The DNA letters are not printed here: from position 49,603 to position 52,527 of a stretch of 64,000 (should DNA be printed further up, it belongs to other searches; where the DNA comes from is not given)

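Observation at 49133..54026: Arsenite-oxidase-like Rieske/Mo enzyme with uncertain substrate and a private cytochrome/cupredoxin pair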

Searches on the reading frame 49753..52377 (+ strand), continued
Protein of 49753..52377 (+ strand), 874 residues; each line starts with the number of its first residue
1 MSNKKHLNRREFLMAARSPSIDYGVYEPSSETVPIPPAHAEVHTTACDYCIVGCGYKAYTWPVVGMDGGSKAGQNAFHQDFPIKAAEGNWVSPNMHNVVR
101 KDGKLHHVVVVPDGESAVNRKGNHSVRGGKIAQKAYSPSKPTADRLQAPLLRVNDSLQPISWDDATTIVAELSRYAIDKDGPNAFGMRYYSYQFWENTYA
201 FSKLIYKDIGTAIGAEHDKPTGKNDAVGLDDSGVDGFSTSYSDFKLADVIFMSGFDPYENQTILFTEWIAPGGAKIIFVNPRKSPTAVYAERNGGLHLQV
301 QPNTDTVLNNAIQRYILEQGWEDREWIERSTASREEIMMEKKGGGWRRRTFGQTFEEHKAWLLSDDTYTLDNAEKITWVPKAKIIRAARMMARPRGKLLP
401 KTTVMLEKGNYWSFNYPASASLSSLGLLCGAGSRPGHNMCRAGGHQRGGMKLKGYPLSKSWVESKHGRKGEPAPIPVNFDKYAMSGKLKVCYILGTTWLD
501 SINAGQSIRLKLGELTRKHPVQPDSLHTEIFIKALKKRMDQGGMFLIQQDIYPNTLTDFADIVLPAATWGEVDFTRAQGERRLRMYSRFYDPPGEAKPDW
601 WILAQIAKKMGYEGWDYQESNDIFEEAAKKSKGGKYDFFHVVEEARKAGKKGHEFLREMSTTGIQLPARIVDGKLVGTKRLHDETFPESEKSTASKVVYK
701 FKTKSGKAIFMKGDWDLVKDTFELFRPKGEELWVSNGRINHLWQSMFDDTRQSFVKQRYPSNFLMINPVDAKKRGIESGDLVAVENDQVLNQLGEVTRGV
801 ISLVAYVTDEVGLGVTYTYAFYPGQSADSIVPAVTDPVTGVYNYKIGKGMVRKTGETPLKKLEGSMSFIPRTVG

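Call 17: search_dna_similar(query=window:49753-52377:+, collection=plasmids, mode=protein, max_rows=40, max_evalue=1e-20)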
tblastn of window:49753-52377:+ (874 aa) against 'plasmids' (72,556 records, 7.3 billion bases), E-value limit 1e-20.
Records with a match: 66; places in all: 66; records where one place covers at least 80% of the query: 60.
Best place of each record, by identity: <60% 66.
By first word of the organism name: Ralstonia 17; Thermus 9; Burkholderia 5; Sinorhizobium 4; Ensifer 3; Pseudosulfitobacter 2; Bosea 2; Paraburkholderia 2; Azonexus 1; Vibrio 1; and 20 more.
By predicted mobility (MOB-suite, as given by PLSDB): non-mobilizable 51; conjugative 12; mobilizable 3.
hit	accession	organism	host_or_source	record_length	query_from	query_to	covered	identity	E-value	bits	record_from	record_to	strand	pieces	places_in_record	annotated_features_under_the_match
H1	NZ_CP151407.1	Azonexus hydrophilus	metagenomic assembly,groundwater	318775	33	873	96%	42.5%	0e+0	671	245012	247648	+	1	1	arsenate reductase (azurin) large subunit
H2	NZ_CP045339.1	Vibrio sp. THAF190c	pure culture,Surface of a polyethylene ...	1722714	25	873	97%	40.9%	0e+0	634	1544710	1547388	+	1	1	none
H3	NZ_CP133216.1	Thiothrix subterranea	hydrogen sulfide spring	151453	69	874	92%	42.9%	0e+0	634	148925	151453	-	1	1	molybdopterin-dependent oxidoreductase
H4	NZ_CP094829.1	Acuticoccus sp. I52.16.1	pure culture,seawater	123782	2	871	100%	30.6%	9e-91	323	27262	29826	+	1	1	arsenate reductase (azurin) large subunit | arsenate reductase (azurin) small subunit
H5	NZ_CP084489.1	Ensifer adhaerens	cellculture,soil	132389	25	858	95%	31.1%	9e-99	346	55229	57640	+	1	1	arsenate reductase (azurin) large subunit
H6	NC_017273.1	Thermus thermophilus SG0.5JP17-16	-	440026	28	869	96%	30.7%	5e-91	323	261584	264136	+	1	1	arsenate reductase (azurin) large subunit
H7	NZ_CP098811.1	Ensifer adhaerens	whole organism,soil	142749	25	858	95%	31.0%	3e-98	345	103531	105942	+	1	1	arsenate reductase (azurin) large subunit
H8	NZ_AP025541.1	Thermus thermophilus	-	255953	28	869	96%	30.5%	3e-90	321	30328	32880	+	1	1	arsenate reductase (azurin) large subunit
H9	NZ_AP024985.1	Thermus thermophilus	-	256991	28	869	96%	30.5%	3e-90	321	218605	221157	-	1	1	arsenate reductase (azurin) large subunit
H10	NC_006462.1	Thermus thermophilus HB8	-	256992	28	869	96%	30.5%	3e-90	321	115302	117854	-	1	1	arsenate reductase (azurin) large subunit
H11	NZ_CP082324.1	Thermus thermophilus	cell culture,cheese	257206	28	869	96%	30.5%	3e-90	321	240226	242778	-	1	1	arsenate reductase (azurin) large subunit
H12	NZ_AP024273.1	Thermus thermophilus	-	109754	28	869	96%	30.5%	3e-90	321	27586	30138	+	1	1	arsenate reductase (azurin) large subunit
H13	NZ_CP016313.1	Thermus brockianus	whole organism,environmental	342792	28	866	96%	30.4%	5e-90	321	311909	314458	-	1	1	arsenate reductase (azurin) large subunit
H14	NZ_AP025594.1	Thermus brockianus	-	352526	28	866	96%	30.3%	2e-89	319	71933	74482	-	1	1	none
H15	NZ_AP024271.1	Thermus thermophilus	-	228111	28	869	94%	30.8%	1e-79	346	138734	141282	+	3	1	none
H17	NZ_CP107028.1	Cytobacillus firmus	whole organism,soil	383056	32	862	95%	30.0%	2e-84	304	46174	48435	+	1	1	molybdopterin-dependent oxidoreductase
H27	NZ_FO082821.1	Pseudorhizobium banfieldiae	-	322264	31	858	95%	29.7%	2e-91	324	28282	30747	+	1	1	arsenate reductase (azurin) large subunit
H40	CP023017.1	Ralstonia solanacearum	Solanum tuberosum,single cell,Potato ...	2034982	7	787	89%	30.4%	1e-95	337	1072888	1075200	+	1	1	arsenate reductase (azurin) large subunit | arsenate reductase (azurin) small subunit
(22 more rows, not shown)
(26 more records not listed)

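Call 18: get_annotated_region(hit=H1, flank=7000)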
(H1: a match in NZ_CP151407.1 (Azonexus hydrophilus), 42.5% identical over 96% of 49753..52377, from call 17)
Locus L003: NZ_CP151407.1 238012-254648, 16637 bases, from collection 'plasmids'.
description: Azonexus hydrophilus strain NCP973 plasmid unnamed1, complete sequence
organism: Azonexus hydrophilus (NCBI taxid 418702)
taxonomy: Bacteria; Pseudomonadota; Betaproteobacteria; Rhodocyclales; Azonexaceae; Azonexus; Azonexus hydrophilus
host: -; source: metagenomic assembly,groundwater; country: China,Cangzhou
typing (MOB-suite, as given by PLSDB): non-mobilizable
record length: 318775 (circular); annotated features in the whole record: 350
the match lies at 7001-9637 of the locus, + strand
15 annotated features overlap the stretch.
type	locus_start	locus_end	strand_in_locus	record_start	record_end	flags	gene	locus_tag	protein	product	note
CDS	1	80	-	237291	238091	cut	-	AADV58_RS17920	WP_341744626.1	hypothetical protein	-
CDS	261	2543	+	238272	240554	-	-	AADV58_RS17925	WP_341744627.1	ATP-binding protein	-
CDS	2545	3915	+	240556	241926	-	-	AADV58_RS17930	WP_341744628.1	sigma-54 dependent transcriptional regulator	GO:0006355 - regulation of DNA-templated transcription [Evidence IEA]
CDS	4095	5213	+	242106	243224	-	-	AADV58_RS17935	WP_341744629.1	cytochrome c peroxidase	-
CDS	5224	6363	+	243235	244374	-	-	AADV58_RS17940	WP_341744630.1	cytochrome c peroxidase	-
CDS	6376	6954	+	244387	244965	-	-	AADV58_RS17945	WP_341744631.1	arsenate reductase (azurin) small subunit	-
CDS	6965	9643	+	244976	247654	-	-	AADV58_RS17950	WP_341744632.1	arsenate reductase (azurin) large subunit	-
CDS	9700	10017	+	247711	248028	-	-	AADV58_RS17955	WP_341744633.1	c-type cytochrome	-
CDS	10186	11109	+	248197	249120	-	moaA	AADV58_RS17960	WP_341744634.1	GTP 3',8-cyclase MoaA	GO:0006777 - Mo-molybdopterin cofactor biosynthetic process [Evidence IEA]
CDS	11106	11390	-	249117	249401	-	-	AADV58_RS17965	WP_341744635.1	hypothetical protein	-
CDS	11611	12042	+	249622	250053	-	-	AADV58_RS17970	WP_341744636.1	helix-turn-helix transcriptional regulator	-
CDS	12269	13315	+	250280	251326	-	-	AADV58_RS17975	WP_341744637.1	TnsA endonuclease N-terminal domain-containing protein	-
CDS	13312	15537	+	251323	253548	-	-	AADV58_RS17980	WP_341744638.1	hypothetical protein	-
CDS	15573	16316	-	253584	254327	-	istB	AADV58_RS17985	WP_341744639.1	IS21-like element helper ATPase IstB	-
CDS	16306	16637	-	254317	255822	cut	istA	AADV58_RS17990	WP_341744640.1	IS21 family transposase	-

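Call 19: get_annotated_region(hit=H2, flank=7000)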
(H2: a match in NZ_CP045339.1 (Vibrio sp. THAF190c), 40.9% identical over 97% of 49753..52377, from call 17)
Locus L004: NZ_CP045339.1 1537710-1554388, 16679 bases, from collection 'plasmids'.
description: Vibrio sp. THAF190c plasmid pTHAF190c_a, complete sequence
organism: Vibrio sp. THAF190c (NCBI taxid 2587865)
taxonomy: Bacteria; Pseudomonadota; Gammaproteobacteria; Vibrionales; Vibrionaceae; Vibrio; Vibrio sp. THAF190c
host: -; source: pure culture,Surface of a polyethylene microplastic particle present in tank 6 of a marine aquarium ...; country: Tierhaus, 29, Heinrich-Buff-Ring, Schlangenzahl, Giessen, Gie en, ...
typing (MOB-suite, as given by PLSDB): non-mobilizable
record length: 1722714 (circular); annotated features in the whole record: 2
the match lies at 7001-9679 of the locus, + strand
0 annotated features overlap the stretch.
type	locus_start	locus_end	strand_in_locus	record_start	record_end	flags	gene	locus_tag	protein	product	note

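Call 20: get_annotated_region(hit=H27, flank=7000)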
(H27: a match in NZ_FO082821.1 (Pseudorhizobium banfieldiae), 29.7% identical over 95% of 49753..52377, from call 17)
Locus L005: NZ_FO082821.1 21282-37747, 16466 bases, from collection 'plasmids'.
description: Pseudorhizobium banfieldiae strain NT-26 plasmid NT26_p1, complete sequence
organism: Pseudorhizobium banfieldiae (NCBI taxid 1125847)
taxonomy: Bacteria; Pseudomonadota; Alphaproteobacteria; Hyphomicrobiales; Rhizobiaceae; Pseudorhizobium; Pseudorhizobium banfieldiae
host: -; source: -; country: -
typing (MOB-suite, as given by PLSDB): conjugative; replicon rep_cluster_440,rep_cluster_579; relaxase MOBP,MOBP; mating-pair formation MPF_T
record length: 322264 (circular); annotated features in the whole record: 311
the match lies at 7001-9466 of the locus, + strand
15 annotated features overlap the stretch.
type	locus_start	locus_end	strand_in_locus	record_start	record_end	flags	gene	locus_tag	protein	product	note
CDS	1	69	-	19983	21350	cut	pstC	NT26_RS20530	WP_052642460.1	phosphate ABC transporter permease subunit PstC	-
CDS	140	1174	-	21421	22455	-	-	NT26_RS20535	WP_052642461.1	substrate-binding domain-containing protein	-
CDS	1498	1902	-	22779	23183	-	-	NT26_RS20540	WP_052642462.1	OsmC family protein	-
CDS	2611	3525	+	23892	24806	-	aioX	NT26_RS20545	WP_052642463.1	periplasmic arsenite-binding protein AioX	-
CDS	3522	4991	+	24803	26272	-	-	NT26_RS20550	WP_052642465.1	HAMP domain-containing sensor histidine kinase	GO:0007165 - signal transduction [Evidence IEA]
CDS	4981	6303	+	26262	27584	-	aioR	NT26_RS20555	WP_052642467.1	arsenic response regulator transcription factor AioR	-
CDS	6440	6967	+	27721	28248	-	-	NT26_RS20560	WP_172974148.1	arsenate reductase (azurin) small subunit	-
CDS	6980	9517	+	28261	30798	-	-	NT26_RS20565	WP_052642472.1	arsenate reductase (azurin) large subunit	-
CDS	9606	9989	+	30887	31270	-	-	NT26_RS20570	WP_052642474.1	cytochrome c family protein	-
CDS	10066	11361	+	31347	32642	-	glp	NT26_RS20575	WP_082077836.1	gephyrin-like molybdotransferase Glp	GO:0006777 - Mo-molybdopterin cofactor biosynthetic process [Evidence IEA]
CDS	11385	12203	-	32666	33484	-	phnE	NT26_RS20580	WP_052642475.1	phosphonate ABC transporter, permease protein PhnE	GO:0015716 - organic phosphonate transport [Evidence IEA]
CDS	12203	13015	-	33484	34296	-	phnE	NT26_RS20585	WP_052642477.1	phosphonate ABC transporter, permease protein PhnE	GO:0015716 - organic phosphonate transport [Evidence IEA]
CDS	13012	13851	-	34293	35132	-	phnC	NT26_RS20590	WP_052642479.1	phosphonate ABC transporter ATP-binding protein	GO:0015716 - organic phosphonate transport [Evidence IEA]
CDS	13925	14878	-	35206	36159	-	phnD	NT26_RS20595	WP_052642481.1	phosphate/phosphite/phosphonate ABC transporter substrate-binding protein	-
CDS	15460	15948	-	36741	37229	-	-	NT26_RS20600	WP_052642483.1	helix-turn-helix transcriptional regulator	-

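Call 22: get_annotated_region(hit=H3, flank=7000)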
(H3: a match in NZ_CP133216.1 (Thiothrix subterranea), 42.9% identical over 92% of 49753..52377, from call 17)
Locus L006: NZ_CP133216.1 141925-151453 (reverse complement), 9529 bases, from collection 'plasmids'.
description: Thiothrix subterranea strain DNT52 plasmid pThsubDNT52_1, complete sequence
organism: Thiothrix subterranea (NCBI taxid 2735563)
taxonomy: Bacteria; Pseudomonadota; Gammaproteobacteria; Thiotrichales; Thiotrichaceae; Thiothrix; Thiothrix subterranea
host: -; source: hydrogen sulfide spring; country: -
typing (MOB-suite, as given by PLSDB): non-mobilizable
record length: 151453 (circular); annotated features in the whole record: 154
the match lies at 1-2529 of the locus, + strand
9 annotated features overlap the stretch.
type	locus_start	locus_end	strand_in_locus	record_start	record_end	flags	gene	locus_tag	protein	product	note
CDS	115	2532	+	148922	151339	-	-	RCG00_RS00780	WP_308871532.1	molybdopterin-dependent oxidoreductase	-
CDS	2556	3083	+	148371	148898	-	-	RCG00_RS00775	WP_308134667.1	c-type cytochrome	-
CDS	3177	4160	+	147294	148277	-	moaA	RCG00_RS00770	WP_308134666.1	GTP 3',8-cyclase MoaA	GO:0006777 - Mo-molybdopterin cofactor biosynthetic process [Evidence IEA]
CDS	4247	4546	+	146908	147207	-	-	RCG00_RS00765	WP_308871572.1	c-type cytochrome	-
CDS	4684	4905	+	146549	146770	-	tatA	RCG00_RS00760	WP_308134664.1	twin-arginine translocase TatA/TatE family subunit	GO:0015628 - protein secretion by the type II secretion system [Evidence IEA]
CDS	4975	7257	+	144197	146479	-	-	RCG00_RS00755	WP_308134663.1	ATP-binding protein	-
CDS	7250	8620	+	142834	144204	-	-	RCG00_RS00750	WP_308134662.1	sigma-54 dependent transcriptional regulator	GO:0006355 - regulation of DNA-templated transcription [Evidence IEA]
CDS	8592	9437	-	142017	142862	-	-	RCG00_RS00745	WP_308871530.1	DNA-binding domain-containing protein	-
CDS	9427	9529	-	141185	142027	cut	-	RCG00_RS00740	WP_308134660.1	DUF692 domain-containing protein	-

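Call 23: get_annotated_region(hit=H10, flank=4000)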
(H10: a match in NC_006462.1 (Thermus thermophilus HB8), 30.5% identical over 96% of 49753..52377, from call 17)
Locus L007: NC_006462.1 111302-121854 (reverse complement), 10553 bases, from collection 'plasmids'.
description: Thermus thermophilus HB8 plasmid pTT27, complete sequence
organism: Thermus thermophilus HB8 (NCBI taxid 300852)
taxonomy: Bacteria; Deinococcota; Deinococci; Thermales; Thermaceae; Thermus; Thermus thermophilus; Thermus thermophilus HB8
host: -; source: -; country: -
typing (MOB-suite, as given by PLSDB): non-mobilizable; replicon rep_cluster_1121
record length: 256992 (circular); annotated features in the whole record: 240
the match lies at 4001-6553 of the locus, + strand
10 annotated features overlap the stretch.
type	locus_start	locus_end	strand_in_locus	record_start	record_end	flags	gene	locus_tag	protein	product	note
CDS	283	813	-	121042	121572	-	msrA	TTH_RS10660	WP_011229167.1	peptide-methionine (S)-S-oxide reductase MsrA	GO:0030091 - protein repair [Evidence IEA]; GO:0006979 - response to oxidative stress [Evidence IEA]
CDS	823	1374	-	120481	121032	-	-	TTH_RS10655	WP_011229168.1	hypothetical protein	-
CDS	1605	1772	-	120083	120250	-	-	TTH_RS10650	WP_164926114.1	hypothetical protein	-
CDS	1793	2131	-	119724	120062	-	-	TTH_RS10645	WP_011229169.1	metalloregulator ArsR/SmtB family transcription factor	GO:0006355 - regulation of DNA-templated transcription [Evidence IEA]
CDS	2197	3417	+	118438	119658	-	-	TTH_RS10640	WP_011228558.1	IS256-like element ISTth4 family transposase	GO:0006313 - DNA transposition [Evidence IEA]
CDS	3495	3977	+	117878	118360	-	-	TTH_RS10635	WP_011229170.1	arsenate reductase (azurin) small subunit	-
CDS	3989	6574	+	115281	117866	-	-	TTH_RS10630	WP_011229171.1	arsenate reductase (azurin) large subunit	-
CDS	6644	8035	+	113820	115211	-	-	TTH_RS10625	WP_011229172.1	replication initiator protein A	-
CDS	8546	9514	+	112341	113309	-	-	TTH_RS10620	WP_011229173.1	AAA family ATPase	-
CDS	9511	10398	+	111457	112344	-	-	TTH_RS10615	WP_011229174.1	ParB/RepB/Spo0J family partition protein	GO:0007059 - chromosome segregation [Evidence IEA]; GO:0000910 - cytokinesis [Evidence IEA]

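Call 24: get_annotated_region(hit=H17, flank=5000)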
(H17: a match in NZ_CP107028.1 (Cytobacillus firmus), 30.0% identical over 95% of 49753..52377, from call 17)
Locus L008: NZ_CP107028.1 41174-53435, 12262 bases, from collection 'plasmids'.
description: Cytobacillus firmus strain M7 plasmid p1, complete sequence
organism: Cytobacillus firmus (NCBI taxid 1399)
taxonomy: Bacteria; Bacillota; Bacilli; Bacillales; Bacillaceae; Cytobacillus; Cytobacillus firmus
host: -; source: whole organism,soil; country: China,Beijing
typing (MOB-suite, as given by PLSDB): non-mobilizable
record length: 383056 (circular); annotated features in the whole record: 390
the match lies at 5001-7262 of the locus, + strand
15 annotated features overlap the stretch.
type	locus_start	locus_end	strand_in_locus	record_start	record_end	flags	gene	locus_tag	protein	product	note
CDS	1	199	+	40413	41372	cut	-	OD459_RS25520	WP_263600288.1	PstS family phosphate ABC transporter substrate-binding protein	-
CDS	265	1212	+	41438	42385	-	pstC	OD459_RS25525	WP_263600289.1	phosphate ABC transporter permease subunit PstC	-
CDS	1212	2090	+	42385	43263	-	pstA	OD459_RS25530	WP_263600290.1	phosphate ABC transporter permease PstA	-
CDS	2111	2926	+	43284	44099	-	pstB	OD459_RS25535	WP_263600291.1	phosphate ABC transporter ATP-binding protein PstB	-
CDS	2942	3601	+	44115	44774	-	phoU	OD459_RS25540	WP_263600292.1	phosphate signaling complex protein PhoU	GO:0051049 - regulation of transport [Evidence IEA]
CDS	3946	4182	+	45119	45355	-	-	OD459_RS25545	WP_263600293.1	hypothetical protein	-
CDS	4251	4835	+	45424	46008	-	-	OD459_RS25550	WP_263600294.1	arsenate reductase (azurin) small subunit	-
CDS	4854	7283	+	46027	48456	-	-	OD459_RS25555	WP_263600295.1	molybdopterin-dependent oxidoreductase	-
CDS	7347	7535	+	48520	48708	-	-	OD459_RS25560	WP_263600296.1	twin-arginine translocase TatA/TatE family subunit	-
CDS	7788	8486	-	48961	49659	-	-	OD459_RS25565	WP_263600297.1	response regulator transcription factor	GO:0000160 - phosphorelay signal transduction system [Evidence IEA]; GO:0006355 - regulation of DNA-templated ...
CDS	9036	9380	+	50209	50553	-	-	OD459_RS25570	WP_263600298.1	metalloregulator ArsR/SmtB family transcription factor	GO:0006355 - regulation of DNA-templated transcription [Evidence IEA]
CDS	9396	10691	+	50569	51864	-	-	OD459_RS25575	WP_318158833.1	arsenic transporter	GO:0046685 - response to arsenic-containing substance [Evidence IEA]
CDS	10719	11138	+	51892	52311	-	arsC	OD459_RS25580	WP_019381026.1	arsenate reductase (thioredoxin)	-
CDS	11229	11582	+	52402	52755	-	arsD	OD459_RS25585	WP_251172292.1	arsenite efflux transporter metallochaperone ArsD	-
CDS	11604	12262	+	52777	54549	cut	arsA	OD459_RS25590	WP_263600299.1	arsenical pump-driving ATPase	GO:0071722 - detoxification of arsenic-containing substance [Evidence IEA]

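Call 25: get_annotated_region(hit=H40, flank=4000)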
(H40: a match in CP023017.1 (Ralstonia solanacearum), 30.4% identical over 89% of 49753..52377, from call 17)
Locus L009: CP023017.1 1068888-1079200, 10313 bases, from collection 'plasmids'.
description: Ralstonia solanacearum strain SL3022 plasmid unnamed, complete sequence
organism: Ralstonia solanacearum (NCBI taxid 305)
taxonomy: Bacteria; Pseudomonadota; Betaproteobacteria; Burkholderiales; Burkholderiaceae; Ralstonia; Ralstonia solanacearum
host: -; source: Solanum tuberosum,single cell,Potato bacterial wilt; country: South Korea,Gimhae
typing (MOB-suite, as given by PLSDB): non-mobilizable
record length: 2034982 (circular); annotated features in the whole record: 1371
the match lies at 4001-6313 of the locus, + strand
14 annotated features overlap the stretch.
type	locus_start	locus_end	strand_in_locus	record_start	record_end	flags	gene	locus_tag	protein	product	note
CDS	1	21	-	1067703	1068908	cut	-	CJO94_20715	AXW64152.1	adenylyltransferase/sulfurtransferase MoeZ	-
CDS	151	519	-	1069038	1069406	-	-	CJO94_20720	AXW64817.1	DUF2946 domain-containing protein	-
CDS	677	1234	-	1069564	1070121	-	-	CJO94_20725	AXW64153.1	alkyl hydroperoxide reductase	-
CDS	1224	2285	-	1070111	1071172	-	-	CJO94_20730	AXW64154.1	hypothetical protein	-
CDS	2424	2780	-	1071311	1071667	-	-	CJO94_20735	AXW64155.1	DUF2946 domain-containing protein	-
CDS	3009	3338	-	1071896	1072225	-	-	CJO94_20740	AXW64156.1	hypothetical protein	-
CDS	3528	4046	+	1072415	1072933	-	-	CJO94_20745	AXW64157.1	arsenate reductase (azurin) small subunit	-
CDS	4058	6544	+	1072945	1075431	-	-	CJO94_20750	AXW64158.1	arsenate reductase (azurin) large subunit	-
CDS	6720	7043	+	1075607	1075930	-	-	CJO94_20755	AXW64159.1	transcriptional regulator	-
CDS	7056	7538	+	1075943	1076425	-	-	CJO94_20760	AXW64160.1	glyoxalase/bleomycin resistance/dioxygenase family protein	-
CDS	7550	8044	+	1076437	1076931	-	-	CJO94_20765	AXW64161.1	arsenate reductase ArsC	-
CDS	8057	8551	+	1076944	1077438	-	-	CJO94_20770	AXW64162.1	arsenate reductase ArsC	-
CDS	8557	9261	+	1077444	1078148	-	-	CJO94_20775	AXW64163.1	aquaporin family protein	-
CDS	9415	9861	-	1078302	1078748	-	-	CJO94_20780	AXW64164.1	DUF3757 domain-containing protein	-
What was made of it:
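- On Arsenite oxidase AioAB: They are present around the reference AioA genes (calls 20, 24, 25).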
